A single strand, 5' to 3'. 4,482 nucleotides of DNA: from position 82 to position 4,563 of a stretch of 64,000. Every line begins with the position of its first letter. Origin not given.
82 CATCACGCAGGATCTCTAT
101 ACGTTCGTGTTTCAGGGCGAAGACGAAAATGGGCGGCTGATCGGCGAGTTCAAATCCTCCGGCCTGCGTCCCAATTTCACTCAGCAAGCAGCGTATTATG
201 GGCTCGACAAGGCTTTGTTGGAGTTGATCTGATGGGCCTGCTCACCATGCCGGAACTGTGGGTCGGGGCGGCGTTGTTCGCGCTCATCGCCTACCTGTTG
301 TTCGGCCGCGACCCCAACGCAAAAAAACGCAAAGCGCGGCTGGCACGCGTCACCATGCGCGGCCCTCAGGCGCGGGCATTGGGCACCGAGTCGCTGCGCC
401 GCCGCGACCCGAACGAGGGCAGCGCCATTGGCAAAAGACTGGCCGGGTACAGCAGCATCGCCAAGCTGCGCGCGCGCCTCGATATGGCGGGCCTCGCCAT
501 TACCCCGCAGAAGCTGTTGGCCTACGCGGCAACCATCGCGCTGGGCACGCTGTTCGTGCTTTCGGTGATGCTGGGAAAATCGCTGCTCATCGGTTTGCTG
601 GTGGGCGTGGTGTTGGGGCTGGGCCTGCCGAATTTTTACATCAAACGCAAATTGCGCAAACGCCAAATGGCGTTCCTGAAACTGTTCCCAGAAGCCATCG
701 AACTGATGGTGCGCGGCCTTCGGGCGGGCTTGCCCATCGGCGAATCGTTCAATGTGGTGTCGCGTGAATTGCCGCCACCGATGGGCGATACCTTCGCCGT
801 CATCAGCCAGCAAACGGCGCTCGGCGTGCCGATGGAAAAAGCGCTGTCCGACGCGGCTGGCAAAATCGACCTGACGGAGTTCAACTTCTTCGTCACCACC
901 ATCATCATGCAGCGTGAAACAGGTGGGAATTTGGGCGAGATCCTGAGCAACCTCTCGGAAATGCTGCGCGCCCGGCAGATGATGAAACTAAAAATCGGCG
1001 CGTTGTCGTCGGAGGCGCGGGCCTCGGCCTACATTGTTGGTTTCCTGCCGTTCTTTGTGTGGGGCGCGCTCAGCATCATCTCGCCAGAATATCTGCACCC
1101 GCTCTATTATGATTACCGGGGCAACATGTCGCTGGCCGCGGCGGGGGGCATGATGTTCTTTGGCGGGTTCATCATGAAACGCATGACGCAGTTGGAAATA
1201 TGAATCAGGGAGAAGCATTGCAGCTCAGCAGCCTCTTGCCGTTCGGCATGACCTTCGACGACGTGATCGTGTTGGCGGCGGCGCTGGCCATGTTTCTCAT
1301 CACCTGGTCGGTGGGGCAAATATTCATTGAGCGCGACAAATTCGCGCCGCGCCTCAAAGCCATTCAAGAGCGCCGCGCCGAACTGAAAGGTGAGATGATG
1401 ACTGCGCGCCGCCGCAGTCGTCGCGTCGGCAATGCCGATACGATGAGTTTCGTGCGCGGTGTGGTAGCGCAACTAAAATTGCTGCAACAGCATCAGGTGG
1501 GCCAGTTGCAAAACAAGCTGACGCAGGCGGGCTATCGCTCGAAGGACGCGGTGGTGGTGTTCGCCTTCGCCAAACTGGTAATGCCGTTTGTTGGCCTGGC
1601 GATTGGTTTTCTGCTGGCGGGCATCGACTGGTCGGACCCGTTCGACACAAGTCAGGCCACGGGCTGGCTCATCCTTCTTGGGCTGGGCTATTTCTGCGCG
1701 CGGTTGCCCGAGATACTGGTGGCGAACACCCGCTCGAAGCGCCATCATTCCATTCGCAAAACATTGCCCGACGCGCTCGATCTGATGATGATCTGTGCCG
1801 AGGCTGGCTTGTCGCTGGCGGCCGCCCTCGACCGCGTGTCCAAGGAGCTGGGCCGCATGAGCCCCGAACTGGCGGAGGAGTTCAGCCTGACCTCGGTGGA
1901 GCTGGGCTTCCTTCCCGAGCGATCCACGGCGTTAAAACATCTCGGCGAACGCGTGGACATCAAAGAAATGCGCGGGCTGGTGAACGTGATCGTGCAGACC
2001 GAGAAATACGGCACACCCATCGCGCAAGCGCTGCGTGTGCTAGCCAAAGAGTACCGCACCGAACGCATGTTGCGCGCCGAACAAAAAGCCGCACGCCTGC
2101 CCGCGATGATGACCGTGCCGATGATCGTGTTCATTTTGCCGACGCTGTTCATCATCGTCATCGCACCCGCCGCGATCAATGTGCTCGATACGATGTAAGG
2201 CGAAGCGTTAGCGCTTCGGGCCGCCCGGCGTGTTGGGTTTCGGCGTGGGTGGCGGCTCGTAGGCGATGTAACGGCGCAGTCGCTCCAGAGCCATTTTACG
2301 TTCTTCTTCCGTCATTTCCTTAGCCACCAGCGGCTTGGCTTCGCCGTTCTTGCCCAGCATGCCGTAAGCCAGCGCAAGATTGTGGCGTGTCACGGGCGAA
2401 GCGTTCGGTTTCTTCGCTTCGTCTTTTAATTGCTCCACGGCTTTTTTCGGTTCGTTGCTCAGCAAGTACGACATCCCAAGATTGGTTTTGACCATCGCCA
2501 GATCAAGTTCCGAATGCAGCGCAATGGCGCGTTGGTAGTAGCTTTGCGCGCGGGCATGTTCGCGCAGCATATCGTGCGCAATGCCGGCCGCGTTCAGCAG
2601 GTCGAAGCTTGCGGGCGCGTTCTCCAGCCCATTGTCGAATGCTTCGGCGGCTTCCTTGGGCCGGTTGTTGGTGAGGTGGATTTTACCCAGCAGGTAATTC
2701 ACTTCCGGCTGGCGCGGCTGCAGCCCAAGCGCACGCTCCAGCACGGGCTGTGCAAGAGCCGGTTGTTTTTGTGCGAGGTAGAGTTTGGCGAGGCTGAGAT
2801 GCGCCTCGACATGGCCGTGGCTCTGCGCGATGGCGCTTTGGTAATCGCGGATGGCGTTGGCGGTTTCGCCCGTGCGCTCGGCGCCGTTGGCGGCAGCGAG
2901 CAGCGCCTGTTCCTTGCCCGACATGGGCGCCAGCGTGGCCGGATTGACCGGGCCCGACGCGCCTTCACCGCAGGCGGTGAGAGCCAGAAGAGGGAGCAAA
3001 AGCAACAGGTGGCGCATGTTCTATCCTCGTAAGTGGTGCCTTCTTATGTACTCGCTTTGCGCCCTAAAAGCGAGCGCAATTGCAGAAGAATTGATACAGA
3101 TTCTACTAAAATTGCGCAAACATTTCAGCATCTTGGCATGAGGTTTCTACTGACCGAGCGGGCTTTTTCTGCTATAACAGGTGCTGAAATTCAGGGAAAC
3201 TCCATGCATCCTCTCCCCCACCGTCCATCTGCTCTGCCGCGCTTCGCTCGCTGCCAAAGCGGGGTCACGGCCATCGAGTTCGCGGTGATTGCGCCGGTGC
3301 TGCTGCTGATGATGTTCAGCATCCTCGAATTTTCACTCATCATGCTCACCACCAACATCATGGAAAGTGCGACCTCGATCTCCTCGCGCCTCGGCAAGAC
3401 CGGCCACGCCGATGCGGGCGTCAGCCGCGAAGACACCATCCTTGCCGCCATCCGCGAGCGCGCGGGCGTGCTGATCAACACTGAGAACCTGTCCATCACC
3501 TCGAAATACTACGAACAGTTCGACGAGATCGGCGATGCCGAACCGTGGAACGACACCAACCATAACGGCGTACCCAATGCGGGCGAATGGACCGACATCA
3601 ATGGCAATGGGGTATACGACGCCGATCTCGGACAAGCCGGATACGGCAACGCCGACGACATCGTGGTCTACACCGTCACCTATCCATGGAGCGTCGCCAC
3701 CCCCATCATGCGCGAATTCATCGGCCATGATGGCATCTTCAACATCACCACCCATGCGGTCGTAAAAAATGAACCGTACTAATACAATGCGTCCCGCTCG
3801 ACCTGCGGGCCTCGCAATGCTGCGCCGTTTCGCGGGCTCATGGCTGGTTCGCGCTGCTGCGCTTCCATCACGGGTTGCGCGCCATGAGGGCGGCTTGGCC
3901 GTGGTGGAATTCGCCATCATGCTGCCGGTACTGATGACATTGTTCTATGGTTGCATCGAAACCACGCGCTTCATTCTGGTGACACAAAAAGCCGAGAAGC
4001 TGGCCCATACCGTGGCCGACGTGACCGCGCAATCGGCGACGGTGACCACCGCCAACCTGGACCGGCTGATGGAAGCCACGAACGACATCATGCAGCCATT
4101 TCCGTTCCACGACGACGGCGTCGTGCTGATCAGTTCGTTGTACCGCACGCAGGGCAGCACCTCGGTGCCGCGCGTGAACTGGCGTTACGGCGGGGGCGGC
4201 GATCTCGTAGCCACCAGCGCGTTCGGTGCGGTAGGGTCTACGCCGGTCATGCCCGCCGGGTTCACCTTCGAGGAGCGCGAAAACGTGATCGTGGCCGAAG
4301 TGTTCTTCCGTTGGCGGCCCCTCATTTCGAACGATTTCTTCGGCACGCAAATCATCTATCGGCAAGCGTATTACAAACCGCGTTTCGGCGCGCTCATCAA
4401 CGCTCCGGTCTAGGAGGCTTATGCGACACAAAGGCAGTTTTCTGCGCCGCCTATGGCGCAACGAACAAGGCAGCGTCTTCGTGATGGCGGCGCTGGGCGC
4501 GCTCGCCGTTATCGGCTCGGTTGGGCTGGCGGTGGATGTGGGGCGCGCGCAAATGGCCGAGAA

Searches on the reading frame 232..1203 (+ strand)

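Call 30: search_protein_families(library=pfam, proteins=[window:232-1203:+], max_evalue=0.001)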
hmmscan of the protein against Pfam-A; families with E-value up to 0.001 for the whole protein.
window:232-1203:+ (323 aa): 2 families
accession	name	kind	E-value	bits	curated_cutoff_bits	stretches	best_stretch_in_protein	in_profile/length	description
PF00482.28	T2SSF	-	8.3e-21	74.7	25.2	1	156-277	2-120/125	Type II secretion system (T2SS), protein F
PF19360.4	TadB_TadC_N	-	0.00051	20.3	27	1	24-144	29-143/143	TadB/TadC N-terminal domain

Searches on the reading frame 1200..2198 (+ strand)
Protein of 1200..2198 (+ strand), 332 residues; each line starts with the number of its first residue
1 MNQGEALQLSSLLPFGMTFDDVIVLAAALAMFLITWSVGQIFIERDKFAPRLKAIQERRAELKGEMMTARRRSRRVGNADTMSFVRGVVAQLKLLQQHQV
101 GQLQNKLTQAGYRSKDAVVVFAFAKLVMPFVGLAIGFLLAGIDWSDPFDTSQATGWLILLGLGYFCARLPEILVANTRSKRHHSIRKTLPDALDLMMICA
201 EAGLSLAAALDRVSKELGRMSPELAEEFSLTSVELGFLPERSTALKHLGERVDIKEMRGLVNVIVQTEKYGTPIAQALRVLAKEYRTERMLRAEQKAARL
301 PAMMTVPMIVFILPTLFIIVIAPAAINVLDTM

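Call 30: search_protein_families(library=pfam, proteins=[window:1200-2198:+], max_evalue=0.001)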
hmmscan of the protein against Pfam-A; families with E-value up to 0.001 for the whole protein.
window:1200-2198:+ (332 aa): 1 family
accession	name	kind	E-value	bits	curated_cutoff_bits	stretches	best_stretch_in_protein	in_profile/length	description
PF00482.28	T2SSF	-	5.1e-18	65.7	25.2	1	193-321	2-124/125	Type II secretion system (T2SS), protein F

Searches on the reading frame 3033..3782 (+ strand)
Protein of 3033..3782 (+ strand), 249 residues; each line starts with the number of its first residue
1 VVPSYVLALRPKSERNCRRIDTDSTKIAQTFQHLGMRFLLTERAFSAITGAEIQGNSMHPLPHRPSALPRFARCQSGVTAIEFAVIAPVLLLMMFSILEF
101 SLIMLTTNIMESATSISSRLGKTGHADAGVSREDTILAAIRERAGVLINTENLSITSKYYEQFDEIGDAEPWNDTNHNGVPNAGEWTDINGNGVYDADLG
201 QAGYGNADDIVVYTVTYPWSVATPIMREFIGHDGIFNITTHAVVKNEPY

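Call 30: search_protein_families(library=pfam, proteins=[window:3033-3782:+], max_evalue=0.001)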
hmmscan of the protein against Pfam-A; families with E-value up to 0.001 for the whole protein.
window:3033-3782:+ (249 aa): 2 families
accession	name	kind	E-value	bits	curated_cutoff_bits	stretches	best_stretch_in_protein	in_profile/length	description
PF07811.17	TadE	-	2.2e-11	44.1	22.9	1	77-117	1-41/43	TadE-like protein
PF04964.19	Flp_Fap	-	0.00075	19.7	32.2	0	71-87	1-17/46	Flp/Fap pilin component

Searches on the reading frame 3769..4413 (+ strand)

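Call 30: search_protein_families(library=pfam, proteins=[window:3769-4413:+], max_evalue=0.001)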
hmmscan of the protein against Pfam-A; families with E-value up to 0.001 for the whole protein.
window:3769-4413:+ (214 aa): 1 family
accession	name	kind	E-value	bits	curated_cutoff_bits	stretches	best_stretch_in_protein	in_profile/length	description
PF07811.17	TadE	-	1.5e-09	38.3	22.9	1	42-83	1-42/43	TadE-like protein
